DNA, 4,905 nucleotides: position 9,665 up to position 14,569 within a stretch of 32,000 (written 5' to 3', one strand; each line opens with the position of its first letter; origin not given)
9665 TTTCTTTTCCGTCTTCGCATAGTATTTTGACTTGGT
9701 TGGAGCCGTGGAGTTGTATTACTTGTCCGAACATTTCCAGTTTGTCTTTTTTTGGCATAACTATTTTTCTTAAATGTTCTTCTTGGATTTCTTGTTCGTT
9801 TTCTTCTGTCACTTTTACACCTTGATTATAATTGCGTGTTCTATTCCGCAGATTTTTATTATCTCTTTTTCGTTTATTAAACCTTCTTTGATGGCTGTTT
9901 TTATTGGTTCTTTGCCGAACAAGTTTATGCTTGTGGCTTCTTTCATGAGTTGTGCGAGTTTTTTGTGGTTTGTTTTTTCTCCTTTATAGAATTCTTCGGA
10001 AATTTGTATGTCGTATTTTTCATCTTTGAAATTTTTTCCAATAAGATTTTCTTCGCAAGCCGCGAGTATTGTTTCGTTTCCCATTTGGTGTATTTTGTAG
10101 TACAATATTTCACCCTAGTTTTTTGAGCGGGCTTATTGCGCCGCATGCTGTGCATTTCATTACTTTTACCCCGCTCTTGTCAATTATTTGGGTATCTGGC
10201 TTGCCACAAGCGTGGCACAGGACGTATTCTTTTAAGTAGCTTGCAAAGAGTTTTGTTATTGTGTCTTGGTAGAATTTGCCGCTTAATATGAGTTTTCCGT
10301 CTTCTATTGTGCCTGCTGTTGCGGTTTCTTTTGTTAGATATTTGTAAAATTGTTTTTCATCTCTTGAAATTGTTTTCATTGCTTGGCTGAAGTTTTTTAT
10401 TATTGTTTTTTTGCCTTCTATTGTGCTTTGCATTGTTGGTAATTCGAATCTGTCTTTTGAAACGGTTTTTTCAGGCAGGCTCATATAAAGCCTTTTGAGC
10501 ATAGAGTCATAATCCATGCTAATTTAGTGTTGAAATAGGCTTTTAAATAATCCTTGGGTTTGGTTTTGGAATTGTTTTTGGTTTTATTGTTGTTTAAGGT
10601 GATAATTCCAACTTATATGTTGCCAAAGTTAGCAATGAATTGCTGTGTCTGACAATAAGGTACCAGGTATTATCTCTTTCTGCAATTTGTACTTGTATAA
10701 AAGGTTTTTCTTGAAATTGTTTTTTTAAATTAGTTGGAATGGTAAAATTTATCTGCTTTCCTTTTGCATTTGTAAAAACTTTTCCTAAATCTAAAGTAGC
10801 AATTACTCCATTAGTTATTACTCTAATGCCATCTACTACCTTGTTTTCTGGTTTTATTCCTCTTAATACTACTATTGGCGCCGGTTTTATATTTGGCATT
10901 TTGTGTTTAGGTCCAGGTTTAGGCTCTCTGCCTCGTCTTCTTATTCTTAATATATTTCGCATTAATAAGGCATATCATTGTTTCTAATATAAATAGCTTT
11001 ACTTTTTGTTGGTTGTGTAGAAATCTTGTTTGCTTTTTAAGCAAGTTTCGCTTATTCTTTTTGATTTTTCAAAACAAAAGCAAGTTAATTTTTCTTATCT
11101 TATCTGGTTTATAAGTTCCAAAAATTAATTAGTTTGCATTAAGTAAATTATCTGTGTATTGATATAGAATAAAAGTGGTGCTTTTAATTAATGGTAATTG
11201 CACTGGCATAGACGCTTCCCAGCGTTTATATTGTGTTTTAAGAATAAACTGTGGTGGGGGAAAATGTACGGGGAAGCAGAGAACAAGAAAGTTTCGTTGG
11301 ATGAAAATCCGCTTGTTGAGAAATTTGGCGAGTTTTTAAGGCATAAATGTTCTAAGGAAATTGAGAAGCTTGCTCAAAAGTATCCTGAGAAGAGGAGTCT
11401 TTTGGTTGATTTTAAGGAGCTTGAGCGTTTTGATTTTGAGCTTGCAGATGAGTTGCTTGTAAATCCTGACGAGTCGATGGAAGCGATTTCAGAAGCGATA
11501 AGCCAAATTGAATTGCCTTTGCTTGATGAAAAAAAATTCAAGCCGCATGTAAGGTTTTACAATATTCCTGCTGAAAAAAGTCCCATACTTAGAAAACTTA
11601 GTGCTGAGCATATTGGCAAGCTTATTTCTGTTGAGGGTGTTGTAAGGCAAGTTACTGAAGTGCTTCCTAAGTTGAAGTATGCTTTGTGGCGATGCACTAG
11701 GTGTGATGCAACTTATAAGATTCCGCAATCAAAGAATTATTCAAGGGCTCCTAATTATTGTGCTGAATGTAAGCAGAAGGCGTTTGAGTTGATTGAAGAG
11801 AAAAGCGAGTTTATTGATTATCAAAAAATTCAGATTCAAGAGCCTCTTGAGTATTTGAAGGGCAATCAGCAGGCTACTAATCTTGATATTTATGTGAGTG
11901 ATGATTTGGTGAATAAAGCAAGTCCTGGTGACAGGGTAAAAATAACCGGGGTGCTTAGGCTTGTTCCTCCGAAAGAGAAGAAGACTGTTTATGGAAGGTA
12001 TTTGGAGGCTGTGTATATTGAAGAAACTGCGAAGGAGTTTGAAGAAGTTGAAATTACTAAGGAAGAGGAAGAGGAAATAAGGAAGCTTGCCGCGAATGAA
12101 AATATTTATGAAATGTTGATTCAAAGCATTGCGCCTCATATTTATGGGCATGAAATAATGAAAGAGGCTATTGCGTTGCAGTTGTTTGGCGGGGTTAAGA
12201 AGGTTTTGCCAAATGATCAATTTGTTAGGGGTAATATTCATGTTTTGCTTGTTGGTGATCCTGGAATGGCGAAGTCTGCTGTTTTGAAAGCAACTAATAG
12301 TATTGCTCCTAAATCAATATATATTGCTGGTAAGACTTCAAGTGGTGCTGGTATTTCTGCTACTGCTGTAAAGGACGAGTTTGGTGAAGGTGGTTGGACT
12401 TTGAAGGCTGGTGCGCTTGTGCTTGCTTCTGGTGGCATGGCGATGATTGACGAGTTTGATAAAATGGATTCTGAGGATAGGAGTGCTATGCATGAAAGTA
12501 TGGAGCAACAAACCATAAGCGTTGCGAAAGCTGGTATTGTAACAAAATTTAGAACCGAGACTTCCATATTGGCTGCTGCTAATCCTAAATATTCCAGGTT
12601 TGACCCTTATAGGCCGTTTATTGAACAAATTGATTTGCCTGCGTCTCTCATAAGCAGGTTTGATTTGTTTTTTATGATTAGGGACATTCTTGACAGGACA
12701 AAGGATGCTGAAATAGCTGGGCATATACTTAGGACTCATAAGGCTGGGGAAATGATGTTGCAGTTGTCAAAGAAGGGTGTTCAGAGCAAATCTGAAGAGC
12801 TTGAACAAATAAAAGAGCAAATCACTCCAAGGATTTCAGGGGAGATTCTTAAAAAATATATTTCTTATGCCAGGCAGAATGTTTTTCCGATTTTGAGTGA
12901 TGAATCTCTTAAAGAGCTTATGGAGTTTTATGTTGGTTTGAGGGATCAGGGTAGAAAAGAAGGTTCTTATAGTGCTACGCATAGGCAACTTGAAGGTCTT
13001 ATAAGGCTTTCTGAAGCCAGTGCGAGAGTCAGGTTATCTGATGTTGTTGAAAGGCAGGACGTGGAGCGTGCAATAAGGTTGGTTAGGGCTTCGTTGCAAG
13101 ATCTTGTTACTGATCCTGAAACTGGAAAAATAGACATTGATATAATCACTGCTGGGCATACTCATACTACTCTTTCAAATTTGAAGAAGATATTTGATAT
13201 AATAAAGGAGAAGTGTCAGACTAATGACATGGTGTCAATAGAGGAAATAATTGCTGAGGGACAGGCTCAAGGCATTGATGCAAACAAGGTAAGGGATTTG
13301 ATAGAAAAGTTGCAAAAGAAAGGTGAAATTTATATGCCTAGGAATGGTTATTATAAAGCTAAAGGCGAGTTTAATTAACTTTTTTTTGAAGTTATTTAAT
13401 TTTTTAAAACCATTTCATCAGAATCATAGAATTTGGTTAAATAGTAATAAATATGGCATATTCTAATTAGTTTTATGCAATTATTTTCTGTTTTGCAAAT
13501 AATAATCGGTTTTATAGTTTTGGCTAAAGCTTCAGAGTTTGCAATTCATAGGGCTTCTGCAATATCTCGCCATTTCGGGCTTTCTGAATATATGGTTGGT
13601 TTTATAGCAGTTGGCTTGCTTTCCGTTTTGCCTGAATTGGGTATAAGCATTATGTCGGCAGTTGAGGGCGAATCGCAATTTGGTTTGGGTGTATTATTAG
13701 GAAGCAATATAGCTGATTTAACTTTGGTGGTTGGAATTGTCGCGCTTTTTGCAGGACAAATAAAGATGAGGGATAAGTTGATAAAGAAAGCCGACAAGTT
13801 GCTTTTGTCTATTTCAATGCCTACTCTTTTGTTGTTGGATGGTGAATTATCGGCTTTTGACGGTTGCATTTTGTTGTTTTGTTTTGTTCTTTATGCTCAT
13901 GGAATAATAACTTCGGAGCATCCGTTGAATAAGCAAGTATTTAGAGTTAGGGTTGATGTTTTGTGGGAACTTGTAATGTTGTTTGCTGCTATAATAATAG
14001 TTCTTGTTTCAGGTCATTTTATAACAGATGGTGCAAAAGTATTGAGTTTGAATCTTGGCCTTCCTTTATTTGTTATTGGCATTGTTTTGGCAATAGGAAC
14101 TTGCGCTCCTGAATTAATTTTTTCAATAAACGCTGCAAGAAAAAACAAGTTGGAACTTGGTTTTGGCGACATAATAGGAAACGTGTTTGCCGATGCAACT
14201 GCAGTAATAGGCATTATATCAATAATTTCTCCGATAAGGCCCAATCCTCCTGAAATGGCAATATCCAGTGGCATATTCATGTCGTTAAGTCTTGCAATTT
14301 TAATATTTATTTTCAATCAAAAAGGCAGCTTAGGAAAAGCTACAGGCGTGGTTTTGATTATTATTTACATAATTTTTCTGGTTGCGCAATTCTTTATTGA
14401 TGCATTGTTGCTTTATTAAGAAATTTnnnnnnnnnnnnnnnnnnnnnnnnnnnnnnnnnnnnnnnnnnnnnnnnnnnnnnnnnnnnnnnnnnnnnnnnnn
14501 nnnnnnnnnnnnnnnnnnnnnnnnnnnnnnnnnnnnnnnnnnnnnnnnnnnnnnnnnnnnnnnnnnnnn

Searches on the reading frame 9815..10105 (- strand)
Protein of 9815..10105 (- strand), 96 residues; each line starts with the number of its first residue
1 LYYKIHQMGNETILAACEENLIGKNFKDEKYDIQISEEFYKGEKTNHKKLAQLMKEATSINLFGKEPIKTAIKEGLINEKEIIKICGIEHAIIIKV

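Call 12: search_protein_families(library=pfam, proteins=[window:9815-10105:-])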
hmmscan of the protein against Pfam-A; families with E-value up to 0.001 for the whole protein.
window:9815-10105:- (96 aa): 1 family
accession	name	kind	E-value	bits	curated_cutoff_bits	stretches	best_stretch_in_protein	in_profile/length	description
PF04242.18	DUF424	-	4.4e-22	78.6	25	1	7-95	2-91/92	Protein of unknown function (DUF424)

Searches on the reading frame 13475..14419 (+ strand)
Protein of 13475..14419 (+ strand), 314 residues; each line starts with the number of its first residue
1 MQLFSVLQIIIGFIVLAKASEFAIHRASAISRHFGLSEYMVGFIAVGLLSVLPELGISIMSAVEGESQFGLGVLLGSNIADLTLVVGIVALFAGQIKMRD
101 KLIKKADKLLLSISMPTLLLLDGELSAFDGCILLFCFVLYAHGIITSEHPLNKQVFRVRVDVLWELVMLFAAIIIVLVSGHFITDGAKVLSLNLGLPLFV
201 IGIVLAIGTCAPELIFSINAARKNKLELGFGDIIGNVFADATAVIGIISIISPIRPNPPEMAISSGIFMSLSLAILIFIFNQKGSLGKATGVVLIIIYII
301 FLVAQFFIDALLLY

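Call 12: search_protein_families(library=pfam, proteins=[window:13475-14419:+])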
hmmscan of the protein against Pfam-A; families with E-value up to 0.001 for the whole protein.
window:13475-14419:+ (314 aa): 1 family
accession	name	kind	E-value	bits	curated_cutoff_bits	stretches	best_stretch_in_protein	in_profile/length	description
PF01699.29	Na_Ca_ex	-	2.3e-44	151.4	24.9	2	166-307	3-151/151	Sodium/calcium exchanger protein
